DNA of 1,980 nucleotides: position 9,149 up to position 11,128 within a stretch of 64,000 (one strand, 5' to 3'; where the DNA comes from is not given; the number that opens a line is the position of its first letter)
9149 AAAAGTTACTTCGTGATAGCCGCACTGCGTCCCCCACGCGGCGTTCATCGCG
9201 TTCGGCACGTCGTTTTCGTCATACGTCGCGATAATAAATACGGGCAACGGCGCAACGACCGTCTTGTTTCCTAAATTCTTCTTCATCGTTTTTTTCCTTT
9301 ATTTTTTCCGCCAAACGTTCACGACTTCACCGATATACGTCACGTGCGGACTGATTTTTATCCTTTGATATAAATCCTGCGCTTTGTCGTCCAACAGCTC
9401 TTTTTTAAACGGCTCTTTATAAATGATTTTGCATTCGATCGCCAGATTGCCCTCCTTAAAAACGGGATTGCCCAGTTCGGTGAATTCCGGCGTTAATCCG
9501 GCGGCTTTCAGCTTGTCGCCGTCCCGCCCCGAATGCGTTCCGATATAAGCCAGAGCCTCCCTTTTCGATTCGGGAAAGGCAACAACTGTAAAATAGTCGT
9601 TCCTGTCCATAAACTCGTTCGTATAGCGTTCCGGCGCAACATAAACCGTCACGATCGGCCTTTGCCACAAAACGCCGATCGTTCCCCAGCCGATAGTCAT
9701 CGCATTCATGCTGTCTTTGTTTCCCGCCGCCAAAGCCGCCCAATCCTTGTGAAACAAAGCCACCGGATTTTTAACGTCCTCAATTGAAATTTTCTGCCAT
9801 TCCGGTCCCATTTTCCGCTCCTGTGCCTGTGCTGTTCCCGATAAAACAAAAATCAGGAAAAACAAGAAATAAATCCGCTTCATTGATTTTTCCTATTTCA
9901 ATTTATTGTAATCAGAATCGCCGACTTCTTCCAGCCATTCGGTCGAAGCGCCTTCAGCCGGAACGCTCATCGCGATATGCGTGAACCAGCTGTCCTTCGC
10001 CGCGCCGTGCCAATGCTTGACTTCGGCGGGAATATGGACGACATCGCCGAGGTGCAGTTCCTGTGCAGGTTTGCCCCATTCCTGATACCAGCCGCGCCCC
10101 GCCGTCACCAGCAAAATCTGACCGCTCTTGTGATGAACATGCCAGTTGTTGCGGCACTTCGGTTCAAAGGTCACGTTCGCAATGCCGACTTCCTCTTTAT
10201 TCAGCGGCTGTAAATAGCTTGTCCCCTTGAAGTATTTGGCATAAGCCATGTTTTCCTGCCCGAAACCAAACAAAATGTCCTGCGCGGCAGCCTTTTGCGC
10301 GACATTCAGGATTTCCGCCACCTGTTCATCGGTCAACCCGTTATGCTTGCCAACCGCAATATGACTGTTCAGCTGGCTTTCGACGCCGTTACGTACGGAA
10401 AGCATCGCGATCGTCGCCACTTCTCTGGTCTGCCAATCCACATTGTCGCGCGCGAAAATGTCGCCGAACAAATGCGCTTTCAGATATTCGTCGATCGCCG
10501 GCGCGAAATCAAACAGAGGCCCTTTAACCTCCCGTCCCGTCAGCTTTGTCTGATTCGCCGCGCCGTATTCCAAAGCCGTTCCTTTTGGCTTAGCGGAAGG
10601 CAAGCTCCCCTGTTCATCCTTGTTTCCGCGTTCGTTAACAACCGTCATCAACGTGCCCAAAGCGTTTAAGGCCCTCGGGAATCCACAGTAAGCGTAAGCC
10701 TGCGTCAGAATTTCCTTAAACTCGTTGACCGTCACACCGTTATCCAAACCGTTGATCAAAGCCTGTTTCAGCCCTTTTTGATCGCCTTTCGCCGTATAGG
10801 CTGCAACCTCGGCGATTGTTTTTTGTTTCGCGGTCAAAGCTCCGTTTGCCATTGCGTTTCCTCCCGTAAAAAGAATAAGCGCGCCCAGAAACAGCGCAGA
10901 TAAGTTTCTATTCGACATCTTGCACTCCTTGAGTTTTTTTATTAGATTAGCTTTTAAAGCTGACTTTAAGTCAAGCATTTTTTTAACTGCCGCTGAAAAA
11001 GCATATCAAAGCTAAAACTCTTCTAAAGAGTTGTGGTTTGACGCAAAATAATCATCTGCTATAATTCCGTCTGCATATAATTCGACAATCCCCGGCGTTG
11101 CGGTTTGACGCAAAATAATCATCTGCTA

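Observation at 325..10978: Co-oriented cluster of Sec/TAT-exported flavoproteins and hydrolases next to the CRISPR locus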

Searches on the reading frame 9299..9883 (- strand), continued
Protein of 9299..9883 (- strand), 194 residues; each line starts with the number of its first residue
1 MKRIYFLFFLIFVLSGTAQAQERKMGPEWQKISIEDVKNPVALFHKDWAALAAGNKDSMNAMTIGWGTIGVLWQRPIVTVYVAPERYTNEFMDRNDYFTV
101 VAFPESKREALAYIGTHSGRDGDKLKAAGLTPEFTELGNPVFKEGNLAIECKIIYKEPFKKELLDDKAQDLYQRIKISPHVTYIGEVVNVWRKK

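Call 87: fold_search(model_id=the predicted structure, library=pdb)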
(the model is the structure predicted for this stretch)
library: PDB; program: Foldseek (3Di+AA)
matches with E <= 10: 645; with E <= 0.001: 107
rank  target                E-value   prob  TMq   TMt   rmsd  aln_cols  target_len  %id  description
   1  3hmz                  8.5e-11  1.00  0.63  0.64   4.8       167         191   18  CRYSTAL STRUCTURE OF A FMN-BINDING DOMAIN OF FLAVIN REDUCTASES-LIKE ENZYME (SBAL_0626) FROM SHEWANELLA BALTICA OS155 AT  (released 2009-06-30)
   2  3zoc                  4.6e-10  1.00  0.60  0.66   2.1       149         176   22  Crystal structure of FMN-binding protein (NP_142786.1) from Pyrococcus horikoshii with bound p-hydroxybenzaldehyde (released 2014-05-14)
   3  3zod                  5.8e-10  1.00  0.60  0.64   2.0       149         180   23  Crystal structure of FMN-binding protein (NP_142786.1) from Pyrococcus horikoshii with bound benzene-1,4-diol (released 2014-05-14)
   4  2r6v                  6.8e-10  1.00  0.58  0.62   2.3       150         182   24  Crystal structure of FMN-binding protein (NP_142786.1) from Pyrococcus horikoshii at 1.35 A resolution (released 2007-09-25)
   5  3bnk_B                8.6e-10  1.00  0.60  0.62   2.3       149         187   23  X-ray crystal structure of Flavoredoxin from Methanosarcina acetivorans (released 2008-10-28)
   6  3bnk_A                1.1e-09  1.00  0.60  0.63   2.3       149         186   23  X-ray crystal structure of Flavoredoxin from Methanosarcina acetivorans (released 2008-10-28)
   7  3zoe_B                1.6e-09  1.00  0.61  0.67   1.9       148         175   21  Crystal structure of FMN-binding protein (YP_005476) from Thermus thermophilus with bound p-hydroxybenzaldehyde (released 2014-05-14)
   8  1usf_A                2.0e-09  1.00  0.61  0.66   1.9       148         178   21  PUTATIVE STYRENE MONOOXYGENASE SMALL COMPONENT WITH BOUND NADP+ (released 2003-11-25)
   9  3bpk_B                3.5e-09  1.00  0.58  0.56  10.4       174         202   18  Crystal structure of nitrilotriacetate monooxygenase component B from Bacillus cereus (released 2008-01-01)
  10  3e4v_A                4.2e-09  1.00  0.61  0.66   4.7       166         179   18  Crystal structure of NADH:FMN oxidoreductase like protein in complex with FMN (YP_544701.1) from METHYLOBACILLUS FLAGE (released 2008-09-02)
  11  3bpk_A                5.8e-09  1.00  0.56  0.56  10.5       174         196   18  Crystal structure of nitrilotriacetate monooxygenase component B from Bacillus cereus (released 2008-01-01)
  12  3zoe_A                6.5e-09  1.00  0.60  0.66   1.9       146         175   20  Crystal structure of FMN-binding protein (YP_005476) from Thermus thermophilus with bound p-hydroxybenzaldehyde (released 2014-05-14)
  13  3fge                  6.9e-09  1.00  0.59  0.58   2.4       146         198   18  Crystal structure of putative flavin reductase with split barrel domain (YP_750721.1) from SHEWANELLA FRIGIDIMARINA NCIM (released 2008-12-30)
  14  2d5m                  8.7e-09  1.00  0.57  0.61   9.1       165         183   22  Flavoredoxin of Desulfovibrio vulgaris (Miyazaki F) (released 2006-11-21)
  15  1eje                  9.7e-09  1.00  0.56  0.56  16.1       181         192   18  CRYSTAL STRUCTURE OF AN FMN-BINDING PROTEIN (released 2000-10-11)
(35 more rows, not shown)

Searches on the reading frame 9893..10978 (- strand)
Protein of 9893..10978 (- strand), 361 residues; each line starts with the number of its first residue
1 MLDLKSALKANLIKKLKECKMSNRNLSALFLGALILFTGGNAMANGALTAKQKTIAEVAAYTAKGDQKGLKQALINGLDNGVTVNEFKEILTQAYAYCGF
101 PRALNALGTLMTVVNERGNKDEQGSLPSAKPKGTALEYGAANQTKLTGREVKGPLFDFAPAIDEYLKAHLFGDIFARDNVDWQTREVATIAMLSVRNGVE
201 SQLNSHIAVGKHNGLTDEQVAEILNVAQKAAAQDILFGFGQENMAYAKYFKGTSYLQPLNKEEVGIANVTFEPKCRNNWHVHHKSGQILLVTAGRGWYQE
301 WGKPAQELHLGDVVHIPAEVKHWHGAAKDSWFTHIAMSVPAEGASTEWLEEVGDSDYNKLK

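Call 4: search_protein_families(library=pfam, proteins=[window:9893-10978:-], max_evalue=0.01)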
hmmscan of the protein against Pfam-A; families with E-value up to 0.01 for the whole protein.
window:9893-10978:- (361 aa): 3 families
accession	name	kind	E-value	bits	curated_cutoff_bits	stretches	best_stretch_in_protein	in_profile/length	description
PF02627.25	CMD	-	4.9e-23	81.4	23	2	39-108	11-80/84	Carboxymuconolactone decarboxylase family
PF07883.17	Cupin_2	-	2e-07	31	27.2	1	269-329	3-61/70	Cupin domain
PF00190.28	Cupin_1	-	3.1e-05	24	22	1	258-341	26-117/151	Cupin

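Call 27: search_protein_families(library=ncbifam, proteins=[window:9893-10918:-], max_evalue=0.001)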
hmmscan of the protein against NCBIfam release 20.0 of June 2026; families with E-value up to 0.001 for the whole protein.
window:9893-10918:- (341 aa): 5 families
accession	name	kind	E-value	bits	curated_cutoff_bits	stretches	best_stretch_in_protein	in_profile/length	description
NF049940.1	MandnitrLy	equivalog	3.7e-35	120.6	140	1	224-339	11-130/130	(R)-mandelonitrile lyase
NF051488.1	bifunc_PcaDC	exception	2.6e-16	59.7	390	2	24-95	303-374/375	bifunctional 3-oxoadipate enol-lactonase/4-carboxymuconolactone decarboxylase PcaDC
TIGR02425.1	decarb_PcaC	equivalog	6.2e-16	58.7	155.7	2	137-205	30-97/123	4-carboxymuconolactone decarboxylase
NF051487.1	bifunc_PcaCD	exception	6e-06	25.6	430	1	51-108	81-138/413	bifunctional 4-carboxymuconolactone decarboxylase/3-oxoadipate enol-lactonase PcaCD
NF041047.1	GSU3128_fam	equivalog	0.0002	21.4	110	0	149-205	6-61/84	GSU3128 family (seleno)protein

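Call 29: search_solved_structures(query=window:9893-10918:-, max_evalue=0.001)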
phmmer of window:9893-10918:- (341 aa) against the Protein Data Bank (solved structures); distinct sequences matched with E-value up to 0.001: 6.
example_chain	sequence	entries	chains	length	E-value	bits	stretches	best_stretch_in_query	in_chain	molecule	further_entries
2f4p_A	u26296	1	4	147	1.5e-25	93.7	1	225-339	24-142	hypothetical protein TM1010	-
4bif_A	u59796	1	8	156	4.9e-23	85.4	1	222-338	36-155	CUPIN 2 CONSERVED BARREL DOMAIN PROTEIN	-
8oz8_A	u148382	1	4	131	5.5e-22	81.9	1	226-338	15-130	Cupin 2 conserved barrel domain protein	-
4uxa_A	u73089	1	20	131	7.5e-22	81.5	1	226-338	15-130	CUPIN 2 CONSERVED BARREL DOMAIN PROTEIN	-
4g9q_A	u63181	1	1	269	4e-18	69.2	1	29-205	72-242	4-carboxymuconolactone decarboxylase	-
2af7_A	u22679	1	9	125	2.2e-08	37.2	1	130-203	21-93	gamma-carboxymuconolactone decarboxylase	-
